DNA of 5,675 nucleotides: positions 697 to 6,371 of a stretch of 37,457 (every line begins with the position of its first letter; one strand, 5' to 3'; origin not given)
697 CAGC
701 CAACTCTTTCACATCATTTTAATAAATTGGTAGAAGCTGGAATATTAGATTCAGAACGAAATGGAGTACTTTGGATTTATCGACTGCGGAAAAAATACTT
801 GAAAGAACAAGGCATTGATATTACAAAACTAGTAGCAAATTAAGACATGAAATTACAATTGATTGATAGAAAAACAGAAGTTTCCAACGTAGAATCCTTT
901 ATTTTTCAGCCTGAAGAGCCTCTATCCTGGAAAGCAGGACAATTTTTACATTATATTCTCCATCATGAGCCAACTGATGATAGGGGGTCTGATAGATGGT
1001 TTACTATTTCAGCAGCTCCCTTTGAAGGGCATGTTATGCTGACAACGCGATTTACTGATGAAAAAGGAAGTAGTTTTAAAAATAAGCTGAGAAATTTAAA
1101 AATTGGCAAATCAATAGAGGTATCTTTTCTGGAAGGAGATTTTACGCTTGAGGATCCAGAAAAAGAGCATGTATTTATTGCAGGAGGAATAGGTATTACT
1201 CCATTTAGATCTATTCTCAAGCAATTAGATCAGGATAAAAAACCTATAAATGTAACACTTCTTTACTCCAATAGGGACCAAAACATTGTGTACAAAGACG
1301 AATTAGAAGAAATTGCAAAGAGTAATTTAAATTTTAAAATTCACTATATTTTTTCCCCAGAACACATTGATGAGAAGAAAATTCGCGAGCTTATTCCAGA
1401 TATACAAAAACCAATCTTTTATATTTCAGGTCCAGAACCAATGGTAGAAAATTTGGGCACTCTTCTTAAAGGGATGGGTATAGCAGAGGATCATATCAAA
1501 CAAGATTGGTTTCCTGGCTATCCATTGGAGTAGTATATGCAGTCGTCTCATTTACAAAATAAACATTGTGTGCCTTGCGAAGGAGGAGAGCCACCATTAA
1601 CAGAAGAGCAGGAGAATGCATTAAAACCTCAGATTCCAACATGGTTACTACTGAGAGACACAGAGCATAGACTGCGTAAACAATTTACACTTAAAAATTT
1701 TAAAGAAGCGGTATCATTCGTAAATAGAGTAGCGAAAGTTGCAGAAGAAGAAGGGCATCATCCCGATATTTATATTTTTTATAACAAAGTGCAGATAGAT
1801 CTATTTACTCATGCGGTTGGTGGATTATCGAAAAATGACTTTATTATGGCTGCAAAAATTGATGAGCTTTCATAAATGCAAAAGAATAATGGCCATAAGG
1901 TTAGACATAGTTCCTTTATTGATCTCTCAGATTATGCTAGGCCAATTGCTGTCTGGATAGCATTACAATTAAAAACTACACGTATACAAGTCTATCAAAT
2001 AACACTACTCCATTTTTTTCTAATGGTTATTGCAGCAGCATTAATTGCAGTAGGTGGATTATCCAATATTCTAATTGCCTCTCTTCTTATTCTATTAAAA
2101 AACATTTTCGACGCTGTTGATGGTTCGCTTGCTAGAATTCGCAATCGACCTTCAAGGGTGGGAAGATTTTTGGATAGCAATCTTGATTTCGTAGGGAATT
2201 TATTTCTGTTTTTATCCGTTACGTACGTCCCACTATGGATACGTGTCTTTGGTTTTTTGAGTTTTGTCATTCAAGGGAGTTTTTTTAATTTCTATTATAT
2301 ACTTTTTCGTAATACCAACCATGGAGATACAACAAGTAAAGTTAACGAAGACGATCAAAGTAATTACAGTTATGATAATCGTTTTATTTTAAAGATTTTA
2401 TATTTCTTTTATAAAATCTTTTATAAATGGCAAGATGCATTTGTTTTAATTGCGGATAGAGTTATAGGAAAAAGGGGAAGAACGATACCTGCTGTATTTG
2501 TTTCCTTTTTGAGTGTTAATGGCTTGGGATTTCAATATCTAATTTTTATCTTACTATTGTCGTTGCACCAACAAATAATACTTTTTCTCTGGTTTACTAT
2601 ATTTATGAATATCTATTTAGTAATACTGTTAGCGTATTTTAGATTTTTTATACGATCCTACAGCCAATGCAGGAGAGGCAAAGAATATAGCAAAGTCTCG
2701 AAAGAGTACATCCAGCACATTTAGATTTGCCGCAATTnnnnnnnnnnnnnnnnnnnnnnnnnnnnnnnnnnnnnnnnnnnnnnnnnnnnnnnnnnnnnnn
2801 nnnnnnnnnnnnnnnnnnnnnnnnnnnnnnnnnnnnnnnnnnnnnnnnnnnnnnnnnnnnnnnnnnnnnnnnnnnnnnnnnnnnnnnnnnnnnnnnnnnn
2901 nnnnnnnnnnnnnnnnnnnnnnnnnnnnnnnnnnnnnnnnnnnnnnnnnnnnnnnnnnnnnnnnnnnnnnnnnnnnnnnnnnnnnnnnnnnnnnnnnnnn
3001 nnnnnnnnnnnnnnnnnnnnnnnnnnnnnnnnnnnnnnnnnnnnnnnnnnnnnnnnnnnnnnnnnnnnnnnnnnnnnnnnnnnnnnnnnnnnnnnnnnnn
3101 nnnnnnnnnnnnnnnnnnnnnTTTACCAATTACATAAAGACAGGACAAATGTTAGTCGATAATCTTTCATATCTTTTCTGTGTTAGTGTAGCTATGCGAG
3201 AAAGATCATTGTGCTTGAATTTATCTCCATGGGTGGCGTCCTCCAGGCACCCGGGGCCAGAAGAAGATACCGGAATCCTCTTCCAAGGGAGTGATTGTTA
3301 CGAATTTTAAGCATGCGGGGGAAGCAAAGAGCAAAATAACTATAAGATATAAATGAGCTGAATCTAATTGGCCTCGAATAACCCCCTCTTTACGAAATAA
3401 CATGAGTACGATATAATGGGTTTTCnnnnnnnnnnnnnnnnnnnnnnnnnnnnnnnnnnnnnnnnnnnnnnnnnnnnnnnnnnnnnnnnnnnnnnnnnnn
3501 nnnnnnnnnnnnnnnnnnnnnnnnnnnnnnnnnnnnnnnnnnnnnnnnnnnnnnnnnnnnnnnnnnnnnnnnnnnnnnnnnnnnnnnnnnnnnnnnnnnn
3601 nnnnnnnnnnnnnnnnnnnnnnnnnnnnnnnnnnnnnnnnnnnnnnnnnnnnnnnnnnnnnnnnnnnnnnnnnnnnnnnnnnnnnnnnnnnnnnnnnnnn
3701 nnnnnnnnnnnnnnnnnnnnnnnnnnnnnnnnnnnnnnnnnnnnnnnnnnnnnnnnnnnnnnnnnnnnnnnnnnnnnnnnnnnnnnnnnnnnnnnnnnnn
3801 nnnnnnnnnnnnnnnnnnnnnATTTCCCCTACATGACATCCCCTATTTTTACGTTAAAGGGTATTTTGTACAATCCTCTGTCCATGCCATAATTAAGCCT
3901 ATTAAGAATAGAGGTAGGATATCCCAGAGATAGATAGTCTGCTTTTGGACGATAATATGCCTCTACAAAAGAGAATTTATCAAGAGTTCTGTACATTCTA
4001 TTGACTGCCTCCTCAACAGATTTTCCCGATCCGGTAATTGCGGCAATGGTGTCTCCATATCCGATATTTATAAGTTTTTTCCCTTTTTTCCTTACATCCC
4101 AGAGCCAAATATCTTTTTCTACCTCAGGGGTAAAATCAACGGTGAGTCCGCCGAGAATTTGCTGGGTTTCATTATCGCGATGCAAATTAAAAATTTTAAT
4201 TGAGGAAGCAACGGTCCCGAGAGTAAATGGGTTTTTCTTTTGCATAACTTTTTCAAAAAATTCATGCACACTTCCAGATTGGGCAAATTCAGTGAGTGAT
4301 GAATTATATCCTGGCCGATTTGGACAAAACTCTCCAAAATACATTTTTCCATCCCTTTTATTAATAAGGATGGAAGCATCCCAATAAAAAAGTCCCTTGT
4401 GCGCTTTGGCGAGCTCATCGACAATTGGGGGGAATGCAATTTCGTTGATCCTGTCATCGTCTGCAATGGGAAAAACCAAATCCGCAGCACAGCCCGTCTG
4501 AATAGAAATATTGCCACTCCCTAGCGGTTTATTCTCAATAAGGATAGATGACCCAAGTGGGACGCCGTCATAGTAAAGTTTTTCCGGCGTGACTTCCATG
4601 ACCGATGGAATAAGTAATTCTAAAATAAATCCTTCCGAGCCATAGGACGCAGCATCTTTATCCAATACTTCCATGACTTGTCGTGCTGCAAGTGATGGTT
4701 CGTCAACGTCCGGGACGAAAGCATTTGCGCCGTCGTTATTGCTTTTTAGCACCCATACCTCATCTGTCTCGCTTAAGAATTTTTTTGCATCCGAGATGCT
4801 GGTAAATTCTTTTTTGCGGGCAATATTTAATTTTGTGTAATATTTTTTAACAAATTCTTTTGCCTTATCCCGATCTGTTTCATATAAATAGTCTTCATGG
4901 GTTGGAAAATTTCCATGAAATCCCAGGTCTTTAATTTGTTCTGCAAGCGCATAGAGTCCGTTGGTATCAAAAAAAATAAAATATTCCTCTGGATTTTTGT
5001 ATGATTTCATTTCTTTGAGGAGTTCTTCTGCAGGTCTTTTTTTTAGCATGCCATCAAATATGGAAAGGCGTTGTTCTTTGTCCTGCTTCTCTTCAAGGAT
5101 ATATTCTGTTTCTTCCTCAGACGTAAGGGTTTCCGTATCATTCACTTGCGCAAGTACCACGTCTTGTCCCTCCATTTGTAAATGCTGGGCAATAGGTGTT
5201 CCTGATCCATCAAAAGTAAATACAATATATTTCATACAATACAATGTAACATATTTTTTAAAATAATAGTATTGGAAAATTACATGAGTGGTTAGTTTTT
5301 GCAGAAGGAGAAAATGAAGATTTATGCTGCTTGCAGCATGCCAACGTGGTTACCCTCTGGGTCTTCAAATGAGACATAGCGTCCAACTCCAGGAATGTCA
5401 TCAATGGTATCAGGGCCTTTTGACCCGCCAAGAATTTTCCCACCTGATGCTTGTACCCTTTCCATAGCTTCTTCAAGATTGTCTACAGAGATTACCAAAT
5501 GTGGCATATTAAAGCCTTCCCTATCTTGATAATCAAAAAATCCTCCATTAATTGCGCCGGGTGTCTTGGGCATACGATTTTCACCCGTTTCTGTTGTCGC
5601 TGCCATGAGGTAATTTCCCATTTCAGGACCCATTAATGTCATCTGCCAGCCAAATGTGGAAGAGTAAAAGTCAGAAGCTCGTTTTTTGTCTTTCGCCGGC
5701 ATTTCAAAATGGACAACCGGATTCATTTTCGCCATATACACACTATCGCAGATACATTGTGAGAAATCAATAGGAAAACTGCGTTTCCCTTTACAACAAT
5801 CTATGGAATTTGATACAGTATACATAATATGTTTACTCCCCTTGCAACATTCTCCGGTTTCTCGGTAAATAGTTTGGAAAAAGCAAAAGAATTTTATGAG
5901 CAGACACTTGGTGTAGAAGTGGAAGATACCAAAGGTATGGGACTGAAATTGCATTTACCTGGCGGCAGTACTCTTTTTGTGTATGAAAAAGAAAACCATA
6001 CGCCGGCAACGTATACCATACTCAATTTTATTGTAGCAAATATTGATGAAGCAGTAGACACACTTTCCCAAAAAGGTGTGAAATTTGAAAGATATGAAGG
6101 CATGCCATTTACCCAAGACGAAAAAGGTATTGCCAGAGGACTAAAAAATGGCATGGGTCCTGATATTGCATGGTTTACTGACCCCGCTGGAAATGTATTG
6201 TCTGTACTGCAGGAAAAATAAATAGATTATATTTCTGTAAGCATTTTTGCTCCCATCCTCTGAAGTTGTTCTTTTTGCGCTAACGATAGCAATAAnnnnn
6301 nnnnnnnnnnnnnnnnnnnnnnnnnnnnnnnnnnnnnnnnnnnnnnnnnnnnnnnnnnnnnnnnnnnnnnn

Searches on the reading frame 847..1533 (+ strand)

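Call 17: search_protein_families(library=pfam, proteins=[window:847-1533:+], max_evalue=0.001)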
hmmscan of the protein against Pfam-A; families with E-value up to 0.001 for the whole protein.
window:847-1533:+ (228 aa): 3 families
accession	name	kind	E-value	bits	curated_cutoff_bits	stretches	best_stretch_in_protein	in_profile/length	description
PF00175.26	NAD_binding_1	-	1.4e-13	51.9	22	1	110-201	1-105/109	Oxidoreductase NAD-binding domain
PF08030.17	NAD_binding_6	-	2e-05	25.1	22.2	1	109-182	5-87/156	Ferric reductase NAD binding domain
PF22290.1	DmmA-like_N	-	0.00032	21.6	33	0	100-217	13-124/124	Dimethylamine monooxygenase subunit DmmA-like, N-terminal domain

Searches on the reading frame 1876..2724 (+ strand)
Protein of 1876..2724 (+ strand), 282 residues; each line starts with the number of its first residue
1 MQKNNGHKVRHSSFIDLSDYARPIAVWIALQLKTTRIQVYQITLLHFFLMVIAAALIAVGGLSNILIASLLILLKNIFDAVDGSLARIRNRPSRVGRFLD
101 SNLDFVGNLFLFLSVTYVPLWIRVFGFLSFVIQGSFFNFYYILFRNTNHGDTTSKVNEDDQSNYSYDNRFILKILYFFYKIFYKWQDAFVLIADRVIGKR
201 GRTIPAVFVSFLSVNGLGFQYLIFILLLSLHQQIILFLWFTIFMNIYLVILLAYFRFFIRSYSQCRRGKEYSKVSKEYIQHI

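Call 17: search_protein_families(library=pfam, proteins=[window:1876-2724:+], max_evalue=0.001)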
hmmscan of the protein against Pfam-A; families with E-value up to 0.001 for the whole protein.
window:1876-2724:+ (282 aa): 1 family
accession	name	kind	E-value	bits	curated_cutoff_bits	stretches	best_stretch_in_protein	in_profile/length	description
PF01066.26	CDP-OH_P_transf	-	6.7e-12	46.5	22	1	42-138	7-105/152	CDP-alcohol phosphatidyltransferase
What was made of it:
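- The window already encodes a canonical membrane CDP-OH transferase at 1876-2724 (call 17).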

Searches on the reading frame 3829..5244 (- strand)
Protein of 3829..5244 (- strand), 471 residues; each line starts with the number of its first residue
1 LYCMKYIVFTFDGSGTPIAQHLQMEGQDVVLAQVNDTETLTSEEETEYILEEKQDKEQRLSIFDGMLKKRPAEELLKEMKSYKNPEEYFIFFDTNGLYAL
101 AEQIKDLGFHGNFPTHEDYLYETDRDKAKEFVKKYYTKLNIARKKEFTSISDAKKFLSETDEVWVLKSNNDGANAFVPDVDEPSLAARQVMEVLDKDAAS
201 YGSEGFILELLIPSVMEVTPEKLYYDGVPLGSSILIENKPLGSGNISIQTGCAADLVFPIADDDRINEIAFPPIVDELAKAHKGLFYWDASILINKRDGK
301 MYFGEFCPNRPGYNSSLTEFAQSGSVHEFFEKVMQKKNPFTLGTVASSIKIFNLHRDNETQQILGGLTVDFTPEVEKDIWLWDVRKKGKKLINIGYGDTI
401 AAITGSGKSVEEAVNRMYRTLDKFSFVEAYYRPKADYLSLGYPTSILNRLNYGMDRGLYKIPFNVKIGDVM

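Call 3: search_protein_families(library=pfam, proteins=[window:3829-5244:-], max_evalue=1)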
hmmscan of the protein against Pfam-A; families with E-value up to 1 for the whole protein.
window:3829-5244:- (471 aa): 1 family
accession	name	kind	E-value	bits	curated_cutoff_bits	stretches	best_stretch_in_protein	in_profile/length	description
PF02843.22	GARS_C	-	0.015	16.1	34.8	1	400-432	54-86/92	Phosphoribosylglycinamide synthetase, C domain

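Call 5: search_protein_families(library=ncbifam, proteins=[window:3829-5244:-], max_evalue=1)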
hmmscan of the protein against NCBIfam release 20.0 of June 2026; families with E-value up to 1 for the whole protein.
window:3829-5244:- (471 aa): 1 family
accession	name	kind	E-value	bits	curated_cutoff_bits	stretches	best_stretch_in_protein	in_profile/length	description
TIGR00877.1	purD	equivalog_domain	2.3e-07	30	288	2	101-209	81-188/425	phosphoribosylamine--glycine ligase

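Call 6: search_protein_families(library=padloc, proteins=[window:3829-5244:-], max_evalue=1)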
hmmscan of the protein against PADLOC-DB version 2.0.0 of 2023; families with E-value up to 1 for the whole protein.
window:3829-5244:- (471 aa): 1 family
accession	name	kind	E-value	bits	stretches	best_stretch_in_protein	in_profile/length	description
PDLC04322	PDC-M02B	-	0.022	11.6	1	162-222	39-101/412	-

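Call 7: search_protein_families(library=phrogs, proteins=[window:3829-5244:-], max_evalue=1)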
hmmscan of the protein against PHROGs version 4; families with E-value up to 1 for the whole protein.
window:3829-5244:- (471 aa): 0 families

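Call 65: list_cluster_members(proteins=[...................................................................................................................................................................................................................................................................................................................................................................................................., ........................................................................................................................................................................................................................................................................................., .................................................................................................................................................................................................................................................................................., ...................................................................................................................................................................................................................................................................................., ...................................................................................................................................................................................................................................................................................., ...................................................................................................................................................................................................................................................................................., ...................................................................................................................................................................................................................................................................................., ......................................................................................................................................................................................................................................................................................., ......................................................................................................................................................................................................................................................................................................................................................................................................, window:3829-5244:-])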
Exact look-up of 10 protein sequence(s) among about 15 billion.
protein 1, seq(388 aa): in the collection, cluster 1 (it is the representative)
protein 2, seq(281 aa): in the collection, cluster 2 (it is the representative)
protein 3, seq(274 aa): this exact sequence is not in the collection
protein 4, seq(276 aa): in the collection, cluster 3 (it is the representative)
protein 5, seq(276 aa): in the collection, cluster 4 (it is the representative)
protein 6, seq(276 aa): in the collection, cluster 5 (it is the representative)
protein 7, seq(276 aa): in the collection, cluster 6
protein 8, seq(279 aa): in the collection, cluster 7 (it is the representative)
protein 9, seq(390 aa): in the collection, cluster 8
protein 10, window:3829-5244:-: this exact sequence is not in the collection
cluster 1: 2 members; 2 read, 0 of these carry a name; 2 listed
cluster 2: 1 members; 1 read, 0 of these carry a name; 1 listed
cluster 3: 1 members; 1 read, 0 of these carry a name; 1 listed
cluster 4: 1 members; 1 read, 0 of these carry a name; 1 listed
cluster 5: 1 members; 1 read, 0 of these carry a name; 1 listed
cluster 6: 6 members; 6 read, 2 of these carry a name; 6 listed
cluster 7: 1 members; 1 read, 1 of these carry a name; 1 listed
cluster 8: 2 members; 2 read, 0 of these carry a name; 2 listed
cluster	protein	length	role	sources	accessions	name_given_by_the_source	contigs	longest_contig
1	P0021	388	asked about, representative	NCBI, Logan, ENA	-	-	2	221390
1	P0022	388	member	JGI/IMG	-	-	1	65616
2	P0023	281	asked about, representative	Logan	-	-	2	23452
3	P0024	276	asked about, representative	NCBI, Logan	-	-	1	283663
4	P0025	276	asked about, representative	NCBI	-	-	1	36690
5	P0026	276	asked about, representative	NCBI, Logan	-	-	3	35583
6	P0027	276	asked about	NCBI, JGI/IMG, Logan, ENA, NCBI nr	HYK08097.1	MAG TPA: hypothetical protein VEW42_01205 [Candidatus Eisenbacteria bacterium] | hypothetical protein [Candidatus Eisenbacteria bacterium]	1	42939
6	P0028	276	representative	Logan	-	-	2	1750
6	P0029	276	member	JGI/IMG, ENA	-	hypothetical protein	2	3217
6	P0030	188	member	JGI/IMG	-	-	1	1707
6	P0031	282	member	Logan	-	-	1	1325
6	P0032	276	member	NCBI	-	-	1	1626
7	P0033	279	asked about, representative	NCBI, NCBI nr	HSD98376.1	MAG TPA: hypothetical protein VLB73_01590 [Patescibacteria group bacterium] | hypothetical protein [Patescibacteria group bacterium]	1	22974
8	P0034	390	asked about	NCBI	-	-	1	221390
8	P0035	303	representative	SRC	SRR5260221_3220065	-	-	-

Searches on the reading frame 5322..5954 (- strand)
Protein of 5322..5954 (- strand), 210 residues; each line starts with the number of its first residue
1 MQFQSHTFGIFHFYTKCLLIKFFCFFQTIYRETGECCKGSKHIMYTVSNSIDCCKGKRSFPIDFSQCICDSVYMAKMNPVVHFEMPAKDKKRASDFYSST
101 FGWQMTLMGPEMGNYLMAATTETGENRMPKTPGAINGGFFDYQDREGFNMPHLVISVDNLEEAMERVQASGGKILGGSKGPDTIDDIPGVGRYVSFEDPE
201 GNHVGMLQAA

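Call 3: search_protein_families(library=pfam, proteins=[window:5322-5954:-], max_evalue=1)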
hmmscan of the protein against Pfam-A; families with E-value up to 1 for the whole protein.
window:5322-5954:- (210 aa): 3 families
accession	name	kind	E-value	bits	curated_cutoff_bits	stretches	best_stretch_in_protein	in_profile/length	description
PF00903.31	Glyoxalase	-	2.7e-09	37.9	20.6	1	81-204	3-119/121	Glyoxalase/Bleomycin resistance protein/Dioxygenase superfamily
PF18029.7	Glyoxalase_6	-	1.3e-05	26.2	23.6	1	87-203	6-102/106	Glyoxalase-like domain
PF22677.2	Ble-like_N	-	8.5e-05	22.7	24.5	1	80-117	2-37/41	Bleomycin resistance protein-like N-terminal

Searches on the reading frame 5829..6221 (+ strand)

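Call 3: search_protein_families(library=pfam, proteins=[window:5829-6221:+], max_evalue=1)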
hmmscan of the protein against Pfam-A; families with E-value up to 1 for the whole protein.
window:5829-6221:+ (130 aa): 4 families
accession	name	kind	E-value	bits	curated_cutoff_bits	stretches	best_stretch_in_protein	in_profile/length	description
PF00903.31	Glyoxalase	-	3.7e-09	37.4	20.6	1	12-124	8-119/121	Glyoxalase/Bleomycin resistance protein/Dioxygenase superfamily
PF13669.12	Glyoxalase_4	-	0.0036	18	27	0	10-34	4-28/109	Glyoxalase/Bleomycin resistance protein/Dioxygenase superfamily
PF18029.7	Glyoxalase_6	-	0.017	16.2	23.6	1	14-125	7-104/106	Glyoxalase-like domain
PF12681.13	Glyoxalase_2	-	0.031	14.7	30.1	1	13-85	8-86/118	Glyoxalase-like domain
